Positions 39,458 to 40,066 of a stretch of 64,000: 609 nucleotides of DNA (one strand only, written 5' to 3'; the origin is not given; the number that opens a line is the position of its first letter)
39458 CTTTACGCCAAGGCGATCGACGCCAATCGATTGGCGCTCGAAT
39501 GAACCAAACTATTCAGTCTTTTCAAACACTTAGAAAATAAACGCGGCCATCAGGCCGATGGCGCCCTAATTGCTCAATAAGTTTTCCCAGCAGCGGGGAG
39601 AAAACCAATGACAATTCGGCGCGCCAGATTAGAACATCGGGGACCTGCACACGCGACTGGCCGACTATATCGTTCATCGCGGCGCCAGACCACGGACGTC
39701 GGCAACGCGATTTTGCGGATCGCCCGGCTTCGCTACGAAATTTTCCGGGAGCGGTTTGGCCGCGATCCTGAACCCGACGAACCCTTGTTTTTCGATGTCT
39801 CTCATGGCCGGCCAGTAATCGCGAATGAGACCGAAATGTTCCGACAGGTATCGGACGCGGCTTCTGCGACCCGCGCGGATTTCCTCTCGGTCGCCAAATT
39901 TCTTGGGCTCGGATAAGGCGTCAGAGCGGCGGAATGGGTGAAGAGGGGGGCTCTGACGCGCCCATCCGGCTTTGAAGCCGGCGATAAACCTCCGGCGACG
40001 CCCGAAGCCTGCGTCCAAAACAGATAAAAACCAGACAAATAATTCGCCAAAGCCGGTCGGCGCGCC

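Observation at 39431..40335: About 900 bp, palindrome-rich stretch lacking strong ORFs: candidate small-RNA or regulatory locus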

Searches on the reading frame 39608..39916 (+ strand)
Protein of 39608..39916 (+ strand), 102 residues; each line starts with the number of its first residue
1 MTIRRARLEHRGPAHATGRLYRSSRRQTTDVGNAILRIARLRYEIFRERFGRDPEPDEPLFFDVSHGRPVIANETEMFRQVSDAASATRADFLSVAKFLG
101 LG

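Call 8: search_protein_families(library=pfam, proteins=[window:39608-39916:+], max_evalue=0.01)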
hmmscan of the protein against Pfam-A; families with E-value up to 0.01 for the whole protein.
window:39608-39916:+ (102 aa): 0 families

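Call 10: find_homologous_proteins(query=window:39608-39913:+, max_evalue=0.001)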
Query window:39608-39913:+ (102 aa): 32 proteins with E <= 0.001 among 40 candidates.
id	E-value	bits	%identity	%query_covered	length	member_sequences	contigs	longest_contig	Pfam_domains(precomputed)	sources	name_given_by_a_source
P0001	5.9e-60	217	100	100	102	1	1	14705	-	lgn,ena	-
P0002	7.2e-52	192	87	100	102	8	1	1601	-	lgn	-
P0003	5.6e-40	153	74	100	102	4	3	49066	-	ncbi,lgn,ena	-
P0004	1.2e-39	152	72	100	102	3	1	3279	-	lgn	-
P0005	2.6e-39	151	73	99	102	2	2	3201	-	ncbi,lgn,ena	-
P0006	1.5e-14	72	51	71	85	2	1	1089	-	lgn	-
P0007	3.2e-14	71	51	71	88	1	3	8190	-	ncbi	ncbi:MAG: hypothetical protein ACREEA_09860 [Stellaceae bacterium]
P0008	1.5e-13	69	46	80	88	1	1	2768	-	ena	-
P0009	1.7e-13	69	49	75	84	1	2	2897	-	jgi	jgi:hypothetical protein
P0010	1.7e-13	69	52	70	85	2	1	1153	-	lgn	-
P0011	2.7e-13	68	50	69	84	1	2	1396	-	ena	-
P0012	4.9e-13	67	52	66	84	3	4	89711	-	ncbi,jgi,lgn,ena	-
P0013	5.0e-13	67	47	74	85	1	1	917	-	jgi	jgi:hypothetical protein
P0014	5.3e-13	67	47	75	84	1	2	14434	-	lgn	-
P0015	7.6e-13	67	51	72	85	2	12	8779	-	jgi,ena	jgi:hypothetical protein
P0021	1.8e-11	62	51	66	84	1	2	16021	-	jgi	jgi:hypothetical protein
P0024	5.2e-11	61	49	68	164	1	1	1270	-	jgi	-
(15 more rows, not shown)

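Call 12: find_encoding_contigs(protein=P0003, flank=4000, max_places=4)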
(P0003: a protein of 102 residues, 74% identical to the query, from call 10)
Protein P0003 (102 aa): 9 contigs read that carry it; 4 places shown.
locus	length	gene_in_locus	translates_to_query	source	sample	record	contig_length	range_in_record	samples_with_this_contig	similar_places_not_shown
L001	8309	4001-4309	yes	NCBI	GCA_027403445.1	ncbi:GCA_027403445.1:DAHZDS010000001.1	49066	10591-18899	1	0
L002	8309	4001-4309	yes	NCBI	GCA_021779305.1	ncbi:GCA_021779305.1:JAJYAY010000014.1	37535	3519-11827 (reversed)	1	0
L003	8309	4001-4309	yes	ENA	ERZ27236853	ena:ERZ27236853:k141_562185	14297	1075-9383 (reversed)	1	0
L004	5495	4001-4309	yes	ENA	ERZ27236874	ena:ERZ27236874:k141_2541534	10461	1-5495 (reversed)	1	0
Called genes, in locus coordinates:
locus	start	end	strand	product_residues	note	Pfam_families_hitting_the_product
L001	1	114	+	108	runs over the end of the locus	-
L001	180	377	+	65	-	-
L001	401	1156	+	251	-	-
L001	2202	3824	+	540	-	PF01590:GAF, PF13185:GAF_2, PF13492:GAF_3, PF00158:Sigma54_activat, PF14532:Sigma54_activ_2, PF07728:AAA_5, PF25601:AAA_lid_14, PF02954:HTH_8, +1 more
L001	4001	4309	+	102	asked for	-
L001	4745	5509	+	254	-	PF00106:adh_short, PF08659:KR, PF13561:adh_short_C2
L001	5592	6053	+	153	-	-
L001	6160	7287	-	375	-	PF02771:Acyl-CoA_dh_N, PF02770:Acyl-CoA_dh_M, PF00441:Acyl-CoA_dh_1, PF08028:Acyl-CoA_dh_2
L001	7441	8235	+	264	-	PF13489:Methyltransf_23, PF01209:Ubie_methyltran, PF13847:Methyltransf_31, PF08241:Methyltransf_11, PF08242:Methyltransf_12, PF13649:Methyltransf_25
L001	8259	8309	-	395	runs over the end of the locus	PF08495:FIST, PF10442:FIST_C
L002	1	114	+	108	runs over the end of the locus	-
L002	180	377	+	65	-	-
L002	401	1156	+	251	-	-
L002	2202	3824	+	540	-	PF01590:GAF, PF13185:GAF_2, PF13492:GAF_3, PF00158:Sigma54_activat, PF14532:Sigma54_activ_2, PF07728:AAA_5, PF25601:AAA_lid_14, PF02954:HTH_8, +1 more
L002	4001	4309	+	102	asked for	-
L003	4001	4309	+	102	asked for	-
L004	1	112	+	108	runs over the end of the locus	-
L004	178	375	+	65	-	-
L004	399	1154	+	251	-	-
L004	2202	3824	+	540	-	PF01590:GAF, PF13185:GAF_2, PF13492:GAF_3, PF00158:Sigma54_activat, PF14532:Sigma54_activ_2, PF07728:AAA_5, PF25601:AAA_lid_14, PF02954:HTH_8, +1 more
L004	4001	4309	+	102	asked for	-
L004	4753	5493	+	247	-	?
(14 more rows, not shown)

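Call 14: find_encoding_contigs(protein=P0012, flank=4000, max_places=3)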
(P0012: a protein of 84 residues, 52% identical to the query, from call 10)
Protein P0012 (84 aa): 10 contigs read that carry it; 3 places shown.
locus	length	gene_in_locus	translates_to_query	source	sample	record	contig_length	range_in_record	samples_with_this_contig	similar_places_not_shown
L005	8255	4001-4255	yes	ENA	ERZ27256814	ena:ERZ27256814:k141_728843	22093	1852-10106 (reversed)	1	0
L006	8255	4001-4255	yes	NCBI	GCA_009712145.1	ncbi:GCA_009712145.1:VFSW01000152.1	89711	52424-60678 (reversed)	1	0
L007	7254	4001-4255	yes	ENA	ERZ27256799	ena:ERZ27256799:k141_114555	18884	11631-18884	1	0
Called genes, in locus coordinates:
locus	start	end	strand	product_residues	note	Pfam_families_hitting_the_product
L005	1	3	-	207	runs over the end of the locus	-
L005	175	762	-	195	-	PF04191:PEMT, PF04140:ICMT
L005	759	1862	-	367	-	PF00195:Chal_sti_synt_N, PF08392:FAE1_CUT1_RppA, PF08545:ACP_syn_III, PF02797:Chal_sti_synt_C, PF08541:ACP_syn_III_C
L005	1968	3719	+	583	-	PF01590:GAF, PF13185:GAF_2, PF13492:GAF_3, PF00158:Sigma54_activat, PF14532:Sigma54_activ_2, PF07728:AAA_5 (weak), PF25601:AAA_lid_14, PF02954:HTH_8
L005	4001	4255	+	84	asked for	-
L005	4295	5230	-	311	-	PF03279:Lip_A_acyltrans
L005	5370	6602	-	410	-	PF00483:NTP_transferase, PF24894:Hexapep_GlmU, PF25247:LbH_GLGC (faint), PF25084:LbH_EIF2B (weak)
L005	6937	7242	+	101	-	-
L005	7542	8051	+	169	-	PF01243:PNPOx_N (weak)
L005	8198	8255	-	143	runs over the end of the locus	PF11706:zf-CGNR (weak)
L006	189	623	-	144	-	PF04191:PEMT, PF04140:ICMT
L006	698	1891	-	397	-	PF00195:Chal_sti_synt_N, PF08392:FAE1_CUT1_RppA, PF08545:ACP_syn_III (weak), PF02797:Chal_sti_synt_C, PF08541:ACP_syn_III_C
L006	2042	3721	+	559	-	PF01590:GAF, PF13185:GAF_2, PF13492:GAF_3 (weak), PF00158:Sigma54_activat, PF14532:Sigma54_activ_2, PF07728:AAA_5 (weak), PF25601:AAA_lid_14, PF02954:HTH_8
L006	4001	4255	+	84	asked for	-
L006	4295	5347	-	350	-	PF03279:Lip_A_acyltrans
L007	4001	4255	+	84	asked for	-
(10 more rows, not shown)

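Call 15: find_encoding_contigs(protein=P0021, flank=4000, max_places=2)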
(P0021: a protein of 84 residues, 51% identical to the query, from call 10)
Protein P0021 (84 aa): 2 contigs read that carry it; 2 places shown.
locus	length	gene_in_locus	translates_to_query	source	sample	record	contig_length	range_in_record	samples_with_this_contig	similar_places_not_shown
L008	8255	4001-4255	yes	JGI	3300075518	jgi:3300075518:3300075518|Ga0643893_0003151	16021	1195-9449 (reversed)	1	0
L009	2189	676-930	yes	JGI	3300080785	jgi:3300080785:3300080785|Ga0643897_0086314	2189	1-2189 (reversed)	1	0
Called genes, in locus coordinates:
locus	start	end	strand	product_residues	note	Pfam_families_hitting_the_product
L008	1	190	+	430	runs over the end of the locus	PF13473:Cupredoxin_1 (faint), PF00127:Copper-bind, PF00778:DIX (faint), PF00127:Copper-bind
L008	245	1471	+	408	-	PF01075:Glyco_transf_9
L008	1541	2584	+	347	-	PF04613:LpxD, PF25084:LbH_EIF2B, PF25087:GMPPB_C (faint), PF00132:Hexapep, PF14602:Hexapep_2 (faint)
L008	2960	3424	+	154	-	-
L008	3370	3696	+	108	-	PF02954:HTH_8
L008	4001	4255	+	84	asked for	-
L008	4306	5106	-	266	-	PF01145:Band_7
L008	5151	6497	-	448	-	PF00574:CLP_protease (faint), PF25145:NfeD1b_N, PF24961:NfeD_membrane, PF01957:NfeD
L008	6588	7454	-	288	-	PF03167:UDG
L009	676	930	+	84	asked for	-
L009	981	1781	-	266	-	PF01145:Band_7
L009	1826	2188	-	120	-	?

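Call 16: find_encoding_contigs(protein=P0014, flank=4000, max_places=2)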
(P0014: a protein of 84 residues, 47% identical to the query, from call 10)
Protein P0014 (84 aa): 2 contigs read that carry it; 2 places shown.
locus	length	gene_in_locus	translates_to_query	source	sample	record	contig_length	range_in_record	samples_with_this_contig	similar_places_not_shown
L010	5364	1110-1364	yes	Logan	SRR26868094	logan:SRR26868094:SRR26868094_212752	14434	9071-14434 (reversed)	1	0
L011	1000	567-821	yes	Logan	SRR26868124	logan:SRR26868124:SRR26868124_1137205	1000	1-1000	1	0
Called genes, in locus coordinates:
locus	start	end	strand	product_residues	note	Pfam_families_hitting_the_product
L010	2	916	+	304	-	?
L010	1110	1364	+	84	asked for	-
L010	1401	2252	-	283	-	-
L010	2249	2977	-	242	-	PF00483:NTP_transferase (weak), PF12804:NTP_transf_3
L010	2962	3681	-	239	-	PF00702:Hydrolase, PF13419:HAD_2, PF13242:Hydrolase_like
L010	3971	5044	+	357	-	PF01066:CDP-OH_P_transf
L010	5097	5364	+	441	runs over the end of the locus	PF02310:B12-binding (faint), PF04055:Radical_SAM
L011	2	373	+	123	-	?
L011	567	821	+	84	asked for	-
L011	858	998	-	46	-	?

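Call 22: find_encoding_contigs(protein=P0002, flank=3000, max_places=2)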
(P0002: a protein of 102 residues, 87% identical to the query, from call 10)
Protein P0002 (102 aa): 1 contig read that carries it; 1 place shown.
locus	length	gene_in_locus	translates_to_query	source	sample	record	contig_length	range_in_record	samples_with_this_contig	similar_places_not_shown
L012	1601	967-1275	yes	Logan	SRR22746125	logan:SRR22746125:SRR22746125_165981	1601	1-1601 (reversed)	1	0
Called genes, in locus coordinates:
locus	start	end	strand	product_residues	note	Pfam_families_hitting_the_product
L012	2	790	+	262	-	?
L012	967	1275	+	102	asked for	-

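Call 23: find_encoding_contigs(protein=P0004, flank=3000, max_places=2)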
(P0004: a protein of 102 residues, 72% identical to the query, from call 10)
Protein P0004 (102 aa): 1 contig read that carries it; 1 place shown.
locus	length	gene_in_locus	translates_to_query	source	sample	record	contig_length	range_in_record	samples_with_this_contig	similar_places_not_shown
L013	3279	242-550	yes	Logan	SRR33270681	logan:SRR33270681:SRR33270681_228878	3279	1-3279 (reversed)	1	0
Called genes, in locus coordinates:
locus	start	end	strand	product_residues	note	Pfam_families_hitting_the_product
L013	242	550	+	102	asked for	-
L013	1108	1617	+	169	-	-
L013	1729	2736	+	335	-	PF00685:Sulfotransfer_1, PF13469:Sulfotransfer_3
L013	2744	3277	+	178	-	?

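Call 24: find_encoding_contigs(protein=P0005, flank=3000, max_places=2)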
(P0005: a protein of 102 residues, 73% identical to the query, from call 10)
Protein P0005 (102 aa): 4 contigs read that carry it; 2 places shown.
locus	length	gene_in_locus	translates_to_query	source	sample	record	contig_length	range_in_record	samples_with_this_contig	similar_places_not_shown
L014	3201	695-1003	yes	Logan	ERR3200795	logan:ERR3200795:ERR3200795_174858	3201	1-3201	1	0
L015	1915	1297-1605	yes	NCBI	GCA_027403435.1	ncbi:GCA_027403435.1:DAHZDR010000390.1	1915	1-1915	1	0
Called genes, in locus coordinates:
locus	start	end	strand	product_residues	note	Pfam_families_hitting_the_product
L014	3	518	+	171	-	?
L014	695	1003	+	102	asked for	-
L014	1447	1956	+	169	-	-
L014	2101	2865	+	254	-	PF00106:adh_short, PF08659:KR, PF13561:adh_short_C2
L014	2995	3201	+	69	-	?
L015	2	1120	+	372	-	?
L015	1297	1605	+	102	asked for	-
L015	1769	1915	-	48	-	?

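Call 25: find_related_loci(query=A1, collection=genome_contigs, flank=3000)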
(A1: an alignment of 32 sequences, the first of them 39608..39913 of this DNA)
Query A1 (102 aa) in genome_contigs; peptide patterns used: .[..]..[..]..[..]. (x = any residue, [..] = any of these).
94 stretches matched a pattern; 55 encode a relative of the query (tblastn E <= 1e-3); 55 distinct loci.
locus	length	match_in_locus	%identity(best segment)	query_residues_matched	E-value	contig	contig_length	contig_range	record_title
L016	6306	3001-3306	87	1-102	5e-57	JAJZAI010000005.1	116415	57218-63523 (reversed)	MAG: Deltaproteobacteria bacterium isolate FK5.bin90 NODE_132_length_116415_cov_2.334936, whole genome shotgun sequence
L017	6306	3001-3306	88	1-102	4e-57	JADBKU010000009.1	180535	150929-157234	MAG: bacterium isolate Bu91 bin.91_contig9, whole genome shotgun sequence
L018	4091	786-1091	75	1-102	2e-46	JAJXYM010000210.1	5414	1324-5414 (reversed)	MAG: Deltaproteobacteria bacterium isolate BP6.bin86 NODE_33534_length_5414_cov_1.698127, whole genome shotgun sequence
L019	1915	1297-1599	73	1-101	2e-44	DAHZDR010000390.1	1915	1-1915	MAG TPA_asm: Deltaproteobacteria bacterium isolate clean4766 k141_1095586, whole genome shotgun sequence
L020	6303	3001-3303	59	1-101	8e-39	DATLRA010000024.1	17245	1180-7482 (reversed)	MAG TPA_asm: Candidatus Binataceae bacterium isolate SMAG_U13892 k141_135103, whole genome shotgun sequence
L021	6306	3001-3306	55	1-102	1e-35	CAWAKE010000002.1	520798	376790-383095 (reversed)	MAG: uncultured delta proteobacterium isolate MFD02416.bin.1.126 genome assembly, contig: contig_48299, whole genome sho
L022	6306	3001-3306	57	1-102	5e-35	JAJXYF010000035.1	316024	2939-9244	MAG: Deltaproteobacteria bacterium isolate BP6.bin67 NODE_24_length_316024_cov_4.662472, whole genome shotgun sequence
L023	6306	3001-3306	55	1-102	3e-34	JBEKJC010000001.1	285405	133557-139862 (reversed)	MAG: Candidatus Binataceae bacterium isolate SPRUCE 314 SPRUCE_314_1, whole genome shotgun sequence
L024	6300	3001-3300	55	3-102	3e-32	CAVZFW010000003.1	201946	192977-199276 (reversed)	MAG: uncultured delta proteobacterium isolate MFD05513.bin.2.80 genome assembly, contig: contig_20569, whole genome shot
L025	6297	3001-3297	53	3-101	4e-32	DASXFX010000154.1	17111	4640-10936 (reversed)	MAG TPA_asm: Candidatus Binataceae bacterium isolate SMAG_U5149 k141_417630, whole genome shotgun sequence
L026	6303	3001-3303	56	1-101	2e-35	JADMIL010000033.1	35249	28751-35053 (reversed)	MAG: Candidatus Binataceae bacterium isolate MAG011 NODE_776_length_35249_cov_10.252458, whole genome shotgun sequence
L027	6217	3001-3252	49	18-101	5e-23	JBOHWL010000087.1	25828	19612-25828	MAG: Candidatus Binataceae bacterium isolate TC-S_metabat2.bin.194 k127_337157, whole genome shotgun sequence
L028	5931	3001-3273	45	11-101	2e-22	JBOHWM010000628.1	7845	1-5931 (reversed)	MAG: Candidatus Binataceae bacterium isolate TC-S_metabat2.bin.135 k127_1343121, whole genome shotgun sequence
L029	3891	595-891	44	3-101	3e-21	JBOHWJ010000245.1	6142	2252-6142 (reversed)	MAG: Candidatus Binataceae bacterium isolate TC-S_metawrap_bin.57 k127_4380206, whole genome shotgun sequence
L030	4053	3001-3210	53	31-100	8e-21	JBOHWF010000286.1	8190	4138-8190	MAG: Candidatus Binataceae bacterium isolate TC-B3_metabat2.bin.26 k127_400347, whole genome shotgun sequence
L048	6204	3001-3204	40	38-100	3e-8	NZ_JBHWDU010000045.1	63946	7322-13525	Kitasatospora sp. NPDC059648 NPDC059648_T36_D8.ctg-0045, whole genome shotgun sequence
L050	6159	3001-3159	40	42-91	4e-7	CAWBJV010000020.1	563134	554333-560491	MAG: uncultured Acidobacteriaceae bacterium isolate MFD03346.bin.1.68 genome assembly, contig: contig_8457, whole genome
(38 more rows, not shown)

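Call 33: search_protein_families(library=ncbifam, proteins=[window:39608-39913:+, P0012, P0021], max_evalue=0.1)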
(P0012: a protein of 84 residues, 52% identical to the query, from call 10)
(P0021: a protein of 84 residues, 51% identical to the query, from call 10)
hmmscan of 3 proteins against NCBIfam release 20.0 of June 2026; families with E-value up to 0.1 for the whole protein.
window:39608-39913:+ (102 aa): 0 families

P0012 (84 aa): 0 families

P0021 (84 aa): 0 families

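Call 34: search_solved_structures(query=A1, max_evalue=10, show_alignments=2)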
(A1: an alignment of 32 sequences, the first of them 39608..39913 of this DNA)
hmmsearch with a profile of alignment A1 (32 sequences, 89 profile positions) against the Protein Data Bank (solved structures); distinct sequences matched with E-value up to 10: 1.
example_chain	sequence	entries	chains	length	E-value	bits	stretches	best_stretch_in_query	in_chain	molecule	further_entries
8a22_AC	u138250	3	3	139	2.1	11.5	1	30-54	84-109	bL35m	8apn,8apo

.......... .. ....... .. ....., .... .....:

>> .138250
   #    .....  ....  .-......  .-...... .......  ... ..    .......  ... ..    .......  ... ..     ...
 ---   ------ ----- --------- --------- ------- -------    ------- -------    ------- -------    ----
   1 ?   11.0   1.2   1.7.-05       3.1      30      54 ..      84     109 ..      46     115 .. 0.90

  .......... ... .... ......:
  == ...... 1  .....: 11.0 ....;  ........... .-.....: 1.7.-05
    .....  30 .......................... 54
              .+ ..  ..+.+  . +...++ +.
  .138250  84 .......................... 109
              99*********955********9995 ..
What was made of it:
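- On PspA-like or other known partner proteins of enhancer-binding proteins: Best PDB profile E-value 2.1 (call 34).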

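Call 38: predict_structure(alignment_id=A1)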
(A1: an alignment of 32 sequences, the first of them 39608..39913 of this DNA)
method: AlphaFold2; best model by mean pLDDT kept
length: 102 residues; sequences in the alignment: 32
mean_pLDDT: 82.2   pTM: 0.67
mean pLDDT of the five models: 82.2, 82.0, 81.5, 77.1, 61.3
residues with pLDDT >= 90: 69; 70-90: 6; 50-70: 7; < 50: 20
segments of 3 or more residues with pLDDT < 50: 1-16
pLDDT, mean of each block of 10 residues (from residue 1): 43 46 64 96 98 96 94 96 97 93 80
secondary structure, 60 per line:
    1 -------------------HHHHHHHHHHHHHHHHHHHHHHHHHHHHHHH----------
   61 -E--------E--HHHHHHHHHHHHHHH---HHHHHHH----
elements in order: H20-50 H74-88 H92-98
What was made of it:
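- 39608..39916 (+): Small protein gene of 102 aa in an uncharacterised family. Invariant core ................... The N-terminus is Arg-rich and predicted disordered. AlphaFold pLDDT is above 90 for residues 31-100 (call 38).
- The structure model is confident (call 38).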

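Call 39: search_protein_families(library=pfam, proteins=[L048:2812-3303:+, L050:2845-3300:+, P0024, P0012], max_evalue=1)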
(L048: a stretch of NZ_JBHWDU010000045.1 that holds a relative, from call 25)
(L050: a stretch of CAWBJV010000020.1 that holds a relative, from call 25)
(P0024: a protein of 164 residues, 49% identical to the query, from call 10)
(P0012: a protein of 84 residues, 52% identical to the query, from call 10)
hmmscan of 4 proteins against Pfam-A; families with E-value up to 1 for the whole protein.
L048:2812-3303:+ (164 aa): 0 families

L050:2845-3300:+ (152 aa): 0 families

P0024 (164 aa): 0 families

P0012 (84 aa): 0 families

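Call 44: fold_search(model_id=the predicted structure, library=pdb)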
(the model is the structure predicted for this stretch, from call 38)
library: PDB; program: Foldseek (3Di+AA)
matches with E <= 10: 13; with E <= 0.001: 0
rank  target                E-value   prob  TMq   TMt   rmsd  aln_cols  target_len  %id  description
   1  6mpc_A                5.2e+00  0.08  0.18  0.05   5.3        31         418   26  Crystal structure of E257A mutant of BlMan5B (released 2019-01-30)
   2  6mp2_A                5.2e+00  0.08  0.18  0.05   5.3        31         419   26  Crystal structure of BlMan5B solved by SIRAS (released 2019-01-30)
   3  6moy_A                5.2e+00  0.08  0.18  0.05   5.3        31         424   26  Crystal structure of the E257A mutant of BlMan5B in complex with GlcNAc (co-crystallization) (released 2019-01-30)
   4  6cww_A                5.6e+00  0.08  0.29  0.18   7.6        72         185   18  Cs H-NOX mutant with unnatural amino acid 4-cyano-L-phenylalanine at site 5 (released 2018-05-16)
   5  6mp7_B                5.9e+00  0.08  0.19  0.05   5.2        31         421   26  Crystal structure of the E257A mutant of BlMan5B in complex with GlcNAc (soaking) (released 2019-01-30)
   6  3sj5_B                5.9e+00  0.07  0.29  0.18   7.6        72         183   18  I5F Mutant Structure of T. Tengcongensis H-NOX (released 2011-07-20)
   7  6mpa_A                5.9e+00  0.07  0.18  0.05   5.3        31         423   26  Crystal structure of BlMan5B in complex with GlcNAc (soaking) (released 2019-01-30)
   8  6mpc_B                7.1e+00  0.06  0.18  0.05   5.3        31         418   26  Crystal structure of E257A mutant of BlMan5B (released 2019-01-30)
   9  6jt2_B                8.0e+00  0.06  0.30  0.08   7.1        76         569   14  Structure of human soluble guanylate cyclase in the NO activated state (released 2019-09-04)
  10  8g01_A                8.5e+00  0.04  0.25  0.09   8.5        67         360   12  YES Complex - E. coli MraY, Protein E ID21, E. coli SlyD (released 2023-07-26)
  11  9jk9_A                9.0e+00  0.06  0.32  0.11   7.0        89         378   10  Human VANGL1 in complex with a PK1 peptide (residues 745-790) (released 2024-12-25)
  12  3sj5_A                9.6e+00  0.05  0.29  0.18   7.5        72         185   18  I5F Mutant Structure of T. Tengcongensis H-NOX (released 2011-07-20)
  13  9hqx_f                9.6e+00  0.01  0.16  0.05  14.2        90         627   14  Salmonella enterica Lamassu LmuACB bound to DNA duplex (released 2025-10-01)
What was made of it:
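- On PspA-like or other known partner proteins of enhancer-binding proteins: Foldseek E above 5 (call 44).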

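Call 49: find_related_loci(query=A3, collection=metagenome_contigs, flank=1500)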
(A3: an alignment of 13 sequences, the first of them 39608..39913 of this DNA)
Query A3 (102 aa) in metagenome_contigs; peptide patterns used: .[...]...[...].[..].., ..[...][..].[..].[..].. (x = any residue, [..] = any of these).
386 stretches matched a pattern; 22 encode a relative of the query (tblastn E <= 1e-3); 22 distinct loci.
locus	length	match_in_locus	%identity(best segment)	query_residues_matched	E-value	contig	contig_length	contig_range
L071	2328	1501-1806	88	1-102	7e-58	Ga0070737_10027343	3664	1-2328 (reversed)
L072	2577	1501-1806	71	1-102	6e-46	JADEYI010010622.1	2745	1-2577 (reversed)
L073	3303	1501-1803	59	1-101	2e-39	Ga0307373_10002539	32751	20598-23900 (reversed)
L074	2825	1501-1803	58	1-101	4e-37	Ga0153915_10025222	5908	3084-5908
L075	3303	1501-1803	56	1-101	5e-36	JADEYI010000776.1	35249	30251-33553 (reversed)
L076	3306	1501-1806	55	1-102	6e-35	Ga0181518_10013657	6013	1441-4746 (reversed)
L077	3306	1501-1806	55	1-102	6e-35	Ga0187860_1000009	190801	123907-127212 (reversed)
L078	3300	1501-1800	53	3-102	7e-34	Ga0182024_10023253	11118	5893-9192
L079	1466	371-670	55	3-102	5e-34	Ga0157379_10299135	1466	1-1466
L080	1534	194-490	54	3-101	7e-34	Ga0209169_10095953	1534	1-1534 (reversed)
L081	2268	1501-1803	55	2-102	6e-33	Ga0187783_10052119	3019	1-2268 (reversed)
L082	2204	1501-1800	55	3-102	3e-32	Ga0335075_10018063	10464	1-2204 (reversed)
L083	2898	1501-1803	52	2-102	5e-32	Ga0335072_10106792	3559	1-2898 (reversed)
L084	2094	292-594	52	2-102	5e-32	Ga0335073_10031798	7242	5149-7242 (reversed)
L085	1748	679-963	58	7-101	4e-32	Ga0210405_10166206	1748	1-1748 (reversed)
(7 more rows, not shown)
